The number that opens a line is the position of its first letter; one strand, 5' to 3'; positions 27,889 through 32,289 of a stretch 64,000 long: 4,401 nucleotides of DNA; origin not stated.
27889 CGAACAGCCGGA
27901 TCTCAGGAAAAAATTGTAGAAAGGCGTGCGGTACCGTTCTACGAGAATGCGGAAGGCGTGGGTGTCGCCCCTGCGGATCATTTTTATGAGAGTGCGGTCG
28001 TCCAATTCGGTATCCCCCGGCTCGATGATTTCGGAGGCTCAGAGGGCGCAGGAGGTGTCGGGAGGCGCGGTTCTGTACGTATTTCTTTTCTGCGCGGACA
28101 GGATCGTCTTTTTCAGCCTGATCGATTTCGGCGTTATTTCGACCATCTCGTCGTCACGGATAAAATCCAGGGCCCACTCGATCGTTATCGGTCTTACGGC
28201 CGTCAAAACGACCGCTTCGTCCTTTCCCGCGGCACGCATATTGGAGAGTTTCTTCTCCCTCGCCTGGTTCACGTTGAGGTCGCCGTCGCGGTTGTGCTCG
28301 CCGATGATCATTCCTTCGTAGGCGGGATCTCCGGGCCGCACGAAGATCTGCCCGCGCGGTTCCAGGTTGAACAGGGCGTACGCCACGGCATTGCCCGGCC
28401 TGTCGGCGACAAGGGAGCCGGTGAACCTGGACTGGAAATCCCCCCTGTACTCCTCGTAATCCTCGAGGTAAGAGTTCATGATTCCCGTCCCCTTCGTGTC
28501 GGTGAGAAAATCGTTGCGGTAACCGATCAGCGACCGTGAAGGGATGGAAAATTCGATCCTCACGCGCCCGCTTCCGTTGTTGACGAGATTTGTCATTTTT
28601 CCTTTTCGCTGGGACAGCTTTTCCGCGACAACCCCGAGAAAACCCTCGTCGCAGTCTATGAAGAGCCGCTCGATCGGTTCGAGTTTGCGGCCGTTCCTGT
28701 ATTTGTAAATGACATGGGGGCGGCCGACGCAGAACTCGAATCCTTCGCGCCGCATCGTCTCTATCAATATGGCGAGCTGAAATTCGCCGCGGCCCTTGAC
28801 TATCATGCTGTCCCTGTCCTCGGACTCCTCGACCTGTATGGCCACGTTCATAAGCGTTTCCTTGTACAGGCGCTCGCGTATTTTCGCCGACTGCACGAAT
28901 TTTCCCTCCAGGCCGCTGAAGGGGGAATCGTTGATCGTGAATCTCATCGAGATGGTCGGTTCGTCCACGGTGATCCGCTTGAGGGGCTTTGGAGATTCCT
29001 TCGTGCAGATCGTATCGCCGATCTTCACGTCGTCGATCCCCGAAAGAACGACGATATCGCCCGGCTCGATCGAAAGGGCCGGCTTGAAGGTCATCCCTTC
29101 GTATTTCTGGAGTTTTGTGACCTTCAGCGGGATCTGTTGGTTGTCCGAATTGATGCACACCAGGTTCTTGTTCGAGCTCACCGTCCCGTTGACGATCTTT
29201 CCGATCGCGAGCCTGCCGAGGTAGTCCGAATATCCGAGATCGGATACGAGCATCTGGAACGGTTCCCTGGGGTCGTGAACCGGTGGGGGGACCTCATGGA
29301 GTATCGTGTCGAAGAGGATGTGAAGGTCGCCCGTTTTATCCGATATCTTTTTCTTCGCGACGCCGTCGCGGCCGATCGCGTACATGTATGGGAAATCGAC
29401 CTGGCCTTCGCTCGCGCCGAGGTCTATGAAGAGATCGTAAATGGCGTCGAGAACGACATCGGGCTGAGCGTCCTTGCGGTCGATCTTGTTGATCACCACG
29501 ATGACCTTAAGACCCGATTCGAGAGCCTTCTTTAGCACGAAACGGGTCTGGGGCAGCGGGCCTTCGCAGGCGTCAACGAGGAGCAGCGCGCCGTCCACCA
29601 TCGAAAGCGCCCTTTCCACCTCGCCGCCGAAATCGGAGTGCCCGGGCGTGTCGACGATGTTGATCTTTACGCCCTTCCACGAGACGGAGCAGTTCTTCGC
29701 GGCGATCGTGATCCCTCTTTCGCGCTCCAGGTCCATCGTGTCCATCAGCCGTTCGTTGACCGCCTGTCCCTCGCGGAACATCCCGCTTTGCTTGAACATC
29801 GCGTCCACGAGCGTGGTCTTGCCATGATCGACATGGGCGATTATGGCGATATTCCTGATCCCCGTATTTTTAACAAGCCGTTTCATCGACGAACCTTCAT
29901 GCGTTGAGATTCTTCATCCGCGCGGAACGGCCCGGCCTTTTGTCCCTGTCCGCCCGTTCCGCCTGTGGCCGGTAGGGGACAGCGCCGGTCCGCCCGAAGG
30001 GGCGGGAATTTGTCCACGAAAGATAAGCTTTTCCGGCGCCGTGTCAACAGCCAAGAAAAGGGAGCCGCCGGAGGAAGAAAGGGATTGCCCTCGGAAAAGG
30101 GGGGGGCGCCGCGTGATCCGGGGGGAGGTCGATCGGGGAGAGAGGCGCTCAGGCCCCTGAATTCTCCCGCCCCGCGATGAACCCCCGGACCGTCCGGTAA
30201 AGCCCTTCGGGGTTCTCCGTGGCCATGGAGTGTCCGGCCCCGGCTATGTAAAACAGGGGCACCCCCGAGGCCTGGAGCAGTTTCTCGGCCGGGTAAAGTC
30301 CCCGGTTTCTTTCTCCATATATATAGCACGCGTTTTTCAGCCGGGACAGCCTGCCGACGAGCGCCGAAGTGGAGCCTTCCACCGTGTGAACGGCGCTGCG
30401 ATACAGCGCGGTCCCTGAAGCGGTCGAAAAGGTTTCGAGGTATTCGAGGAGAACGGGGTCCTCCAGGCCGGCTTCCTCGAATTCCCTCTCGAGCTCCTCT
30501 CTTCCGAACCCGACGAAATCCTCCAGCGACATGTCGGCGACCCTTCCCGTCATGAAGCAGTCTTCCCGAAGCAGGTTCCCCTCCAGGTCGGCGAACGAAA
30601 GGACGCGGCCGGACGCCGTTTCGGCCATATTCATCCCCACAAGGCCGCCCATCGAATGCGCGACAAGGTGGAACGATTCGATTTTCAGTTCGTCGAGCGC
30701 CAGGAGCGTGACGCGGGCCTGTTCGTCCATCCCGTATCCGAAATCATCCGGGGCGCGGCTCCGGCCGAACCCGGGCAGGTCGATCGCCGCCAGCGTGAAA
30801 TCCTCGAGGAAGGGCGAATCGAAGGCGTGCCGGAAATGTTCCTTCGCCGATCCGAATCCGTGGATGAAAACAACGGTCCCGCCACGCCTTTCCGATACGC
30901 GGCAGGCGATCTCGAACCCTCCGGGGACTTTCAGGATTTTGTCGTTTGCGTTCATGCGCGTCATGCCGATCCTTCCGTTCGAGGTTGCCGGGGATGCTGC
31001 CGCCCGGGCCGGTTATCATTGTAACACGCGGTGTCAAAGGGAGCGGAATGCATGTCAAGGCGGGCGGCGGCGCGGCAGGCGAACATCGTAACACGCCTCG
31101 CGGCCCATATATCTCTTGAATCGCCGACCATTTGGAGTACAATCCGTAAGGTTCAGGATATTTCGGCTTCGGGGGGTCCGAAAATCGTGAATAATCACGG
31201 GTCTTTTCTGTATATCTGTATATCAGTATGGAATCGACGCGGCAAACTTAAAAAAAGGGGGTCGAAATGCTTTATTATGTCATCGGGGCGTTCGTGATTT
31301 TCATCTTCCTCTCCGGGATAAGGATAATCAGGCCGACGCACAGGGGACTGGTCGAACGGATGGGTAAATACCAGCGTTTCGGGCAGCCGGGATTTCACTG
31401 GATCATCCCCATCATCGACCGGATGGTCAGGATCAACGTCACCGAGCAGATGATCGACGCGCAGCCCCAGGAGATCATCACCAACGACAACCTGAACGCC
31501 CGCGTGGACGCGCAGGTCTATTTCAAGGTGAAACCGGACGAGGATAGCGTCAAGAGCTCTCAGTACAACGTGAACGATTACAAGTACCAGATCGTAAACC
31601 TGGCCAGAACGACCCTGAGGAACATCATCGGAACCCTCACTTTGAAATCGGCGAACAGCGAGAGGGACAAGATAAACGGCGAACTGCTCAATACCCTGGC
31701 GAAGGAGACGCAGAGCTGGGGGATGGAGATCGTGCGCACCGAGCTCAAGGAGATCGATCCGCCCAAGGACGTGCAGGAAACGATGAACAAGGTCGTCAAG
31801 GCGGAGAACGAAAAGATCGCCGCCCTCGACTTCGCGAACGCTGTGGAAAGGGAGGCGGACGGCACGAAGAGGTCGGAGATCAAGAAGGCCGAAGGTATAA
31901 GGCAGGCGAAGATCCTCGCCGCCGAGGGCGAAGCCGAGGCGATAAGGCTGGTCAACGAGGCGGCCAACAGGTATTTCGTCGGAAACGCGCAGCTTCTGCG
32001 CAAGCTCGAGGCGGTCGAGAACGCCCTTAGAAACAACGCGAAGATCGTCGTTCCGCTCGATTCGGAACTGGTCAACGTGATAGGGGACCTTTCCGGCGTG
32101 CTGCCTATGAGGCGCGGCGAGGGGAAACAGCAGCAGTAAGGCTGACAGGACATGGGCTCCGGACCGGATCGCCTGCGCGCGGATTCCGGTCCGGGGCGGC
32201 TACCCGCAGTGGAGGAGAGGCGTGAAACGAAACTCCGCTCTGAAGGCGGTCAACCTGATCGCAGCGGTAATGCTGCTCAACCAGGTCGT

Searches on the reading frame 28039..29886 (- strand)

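Call 62: search_protein_families(library=pfam, proteins=[window:28039-29886:-], max_evalue=0.0001)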
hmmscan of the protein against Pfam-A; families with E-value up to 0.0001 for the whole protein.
window:28039-29886:- (615 aa): 6 families
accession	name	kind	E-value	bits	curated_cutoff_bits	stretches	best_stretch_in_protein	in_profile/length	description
PF00009.33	GTP_EFTU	-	5e-54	183.2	26.5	1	10-177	3-174/188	Elongation factor Tu GTP binding domain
PF21018.2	BipA_C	-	1.5e-42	144.3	23.8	1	489-597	1-109/110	TypA/BipA C-terminal domain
PF00679.30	EFG_C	-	3.1e-22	78.9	27.9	1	401-487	2-88/89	Elongation factor G C-terminus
PF22042.2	EF-G_D2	-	8.4e-08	32.7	27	1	209-295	1-83/84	Elongation factor G domain 2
PF03144.31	GTP_EFTU_D2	-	2.4e-06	28.3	30.3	1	224-294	1-73/73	Elongation factor Tu domain 2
PF01926.29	MMR_HSR1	-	3.2e-06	27.7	21.9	1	13-134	2-113/113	50S ribosome-binding GTPase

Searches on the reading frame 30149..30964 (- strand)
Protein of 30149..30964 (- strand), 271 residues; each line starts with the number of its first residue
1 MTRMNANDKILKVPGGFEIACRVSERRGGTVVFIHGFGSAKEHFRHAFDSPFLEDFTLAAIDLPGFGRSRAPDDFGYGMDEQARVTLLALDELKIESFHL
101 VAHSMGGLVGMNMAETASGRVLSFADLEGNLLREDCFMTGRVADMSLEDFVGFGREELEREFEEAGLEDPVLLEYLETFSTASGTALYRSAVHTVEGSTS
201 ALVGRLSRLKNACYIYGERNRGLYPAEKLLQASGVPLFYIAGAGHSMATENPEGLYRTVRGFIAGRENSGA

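Call 62: search_protein_families(library=pfam, proteins=[window:30149-30964:-], max_evalue=0.0001)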
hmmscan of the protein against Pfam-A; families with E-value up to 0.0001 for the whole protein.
window:30149-30964:- (271 aa): 3 families
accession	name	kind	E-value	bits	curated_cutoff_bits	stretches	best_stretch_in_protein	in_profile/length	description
PF00561.26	Abhydrolase_1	-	2.3e-21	77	25.8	1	30-162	2-132/245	alpha/beta hydrolase fold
PF12697.13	Abhydrolase_6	-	4.7e-19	70.3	26.3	1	31-256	1-215/217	Alpha/beta hydrolase family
PF12146.15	Hydrolase_4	-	2.8e-08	33.8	27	1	29-118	5-98/239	Serine aminopeptidase, S33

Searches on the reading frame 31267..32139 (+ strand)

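Call 61: search_protein_families(library=pfam, proteins=[window:31267-32139:+], max_evalue=0.0001)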
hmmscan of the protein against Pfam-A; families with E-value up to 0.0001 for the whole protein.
window:31267-32139:+ (290 aa): 1 family
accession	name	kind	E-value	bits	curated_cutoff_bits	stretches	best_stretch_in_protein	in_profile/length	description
PF01145.31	Band_7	-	1.9e-40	139.2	23.6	1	20-188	2-170/176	SPFH domain / Band 7 family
